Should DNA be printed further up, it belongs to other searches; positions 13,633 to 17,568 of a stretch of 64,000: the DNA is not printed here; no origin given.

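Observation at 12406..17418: Three-gene cluster: Dna2-like nuclease-exonuclease-helicase + coupled unknown protein + SatD-like HTH protein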

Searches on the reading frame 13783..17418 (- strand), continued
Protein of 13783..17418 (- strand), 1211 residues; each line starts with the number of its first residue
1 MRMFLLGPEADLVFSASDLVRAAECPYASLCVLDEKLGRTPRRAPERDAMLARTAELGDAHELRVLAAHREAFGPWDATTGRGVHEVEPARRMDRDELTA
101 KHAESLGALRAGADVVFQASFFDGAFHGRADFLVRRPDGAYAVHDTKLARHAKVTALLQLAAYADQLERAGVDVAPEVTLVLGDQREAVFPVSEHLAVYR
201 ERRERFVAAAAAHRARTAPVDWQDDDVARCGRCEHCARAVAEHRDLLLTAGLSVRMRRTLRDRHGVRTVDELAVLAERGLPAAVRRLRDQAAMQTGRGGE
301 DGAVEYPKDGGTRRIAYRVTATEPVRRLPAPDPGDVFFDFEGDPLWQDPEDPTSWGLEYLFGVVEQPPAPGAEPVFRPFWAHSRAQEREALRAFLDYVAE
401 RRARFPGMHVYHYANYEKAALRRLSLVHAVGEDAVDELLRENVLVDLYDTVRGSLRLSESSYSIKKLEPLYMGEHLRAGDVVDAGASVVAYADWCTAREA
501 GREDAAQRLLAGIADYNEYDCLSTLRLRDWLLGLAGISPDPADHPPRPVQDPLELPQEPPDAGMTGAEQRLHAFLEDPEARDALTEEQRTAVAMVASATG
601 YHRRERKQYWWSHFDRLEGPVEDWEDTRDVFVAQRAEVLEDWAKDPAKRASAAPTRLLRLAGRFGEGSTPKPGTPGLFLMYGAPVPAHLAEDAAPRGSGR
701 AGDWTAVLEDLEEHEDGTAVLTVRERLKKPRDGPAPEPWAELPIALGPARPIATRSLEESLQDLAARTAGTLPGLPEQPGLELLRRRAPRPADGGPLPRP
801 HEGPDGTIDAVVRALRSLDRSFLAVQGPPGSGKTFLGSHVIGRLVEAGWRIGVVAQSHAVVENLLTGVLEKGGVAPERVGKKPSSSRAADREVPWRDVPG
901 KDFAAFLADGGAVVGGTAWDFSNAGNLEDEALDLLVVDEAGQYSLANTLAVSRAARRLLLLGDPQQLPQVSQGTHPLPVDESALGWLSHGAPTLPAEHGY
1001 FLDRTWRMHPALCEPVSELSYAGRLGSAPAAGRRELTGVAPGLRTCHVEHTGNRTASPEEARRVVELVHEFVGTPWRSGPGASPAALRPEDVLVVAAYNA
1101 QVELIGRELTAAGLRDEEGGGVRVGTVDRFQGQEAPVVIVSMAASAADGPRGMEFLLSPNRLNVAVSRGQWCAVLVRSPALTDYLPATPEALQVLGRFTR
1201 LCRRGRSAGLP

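Call 97: fold_search(model_id=the predicted structure, library=pdb)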
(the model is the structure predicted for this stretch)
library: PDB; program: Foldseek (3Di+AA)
matches with E <= 10: 1595; with E <= 0.001: 204
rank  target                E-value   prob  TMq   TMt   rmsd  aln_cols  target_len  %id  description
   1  5eax_A                1.3e-24  1.00  0.32  0.36  24.0      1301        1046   14  Crystal structure of Dna2 in complex with an ssDNA (released 2015-11-18)
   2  5ean_A                3.9e-24  1.00  0.35  0.39  24.1      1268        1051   13  Crystal structure of Dna2 in complex with a 5' overhang DNA (released 2015-11-18)
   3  4b3f                  3.2e-23  1.00  0.31  0.55  10.0       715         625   17  crystal structure of Ighmbp2 helicase (released 2012-09-26)
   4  4b3g_A                6.2e-23  1.00  0.32  0.58   8.5       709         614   18  crystal structure of Ighmbp2 helicase in complex with RNA (released 2012-09-26)
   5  5eaw_A                7.2e-23  1.00  0.33  0.38  24.5      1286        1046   13  Crystal structure of Dna2 nuclease-helicase (released 2015-11-18)
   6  8ram_O                3.4e-22  1.00  0.31  0.51  10.7       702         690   17  Structure of Sen1 bound RNA Polymerase II pre-termination complex (released 2024-10-30)
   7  4b3g_B                4.6e-22  1.00  0.33  0.60   7.8       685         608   18  crystal structure of Ighmbp2 helicase in complex with RNA (released 2012-09-26)
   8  8rao_O                2.1e-21  1.00  0.31  0.50  10.2       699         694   17  Structure of Sen1-ADP.BeF3-RNA complex (released 2024-10-30)
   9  5mzn                  2.5e-21  1.00  0.29  0.49  11.7       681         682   17  Helicase Sen1 (released 2017-04-19)
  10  8rd3_A                3.1e-21  1.00  0.30  0.52   8.1       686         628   18  Crystal structure of Saccharomyces cerevisiae Nmd4 protein bound to Upf1 helicase domain (released 2024-08-14)
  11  2gjk                  4.1e-21  1.00  0.31  0.56   9.6       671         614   16  Structural and functional insights into the human Upf1 helicase core (released 2007-01-09)
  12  2wjv_A                5.9e-21  1.00  0.32  0.47   8.2       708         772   16  Crystal structure of the complex between human nonsense mediated decay factors UPF1 and UPF2 (released 2009-07-07)
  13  2gk6_A                7.3e-21  1.00  0.31  0.57   8.6       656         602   16  Structural and Functional insights into the human Upf1 helicase core (released 2007-01-09)
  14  2xzo_A                1.3e-20  1.00  0.32  0.57   8.4       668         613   16  Upf1 helicase - RNA complex (released 2011-03-30)
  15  8ftm_A                1.3e-20  1.00  0.30  0.48  11.4       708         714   16  Setx-ssRNA-ADP-SO4 complex (released 2023-10-25)
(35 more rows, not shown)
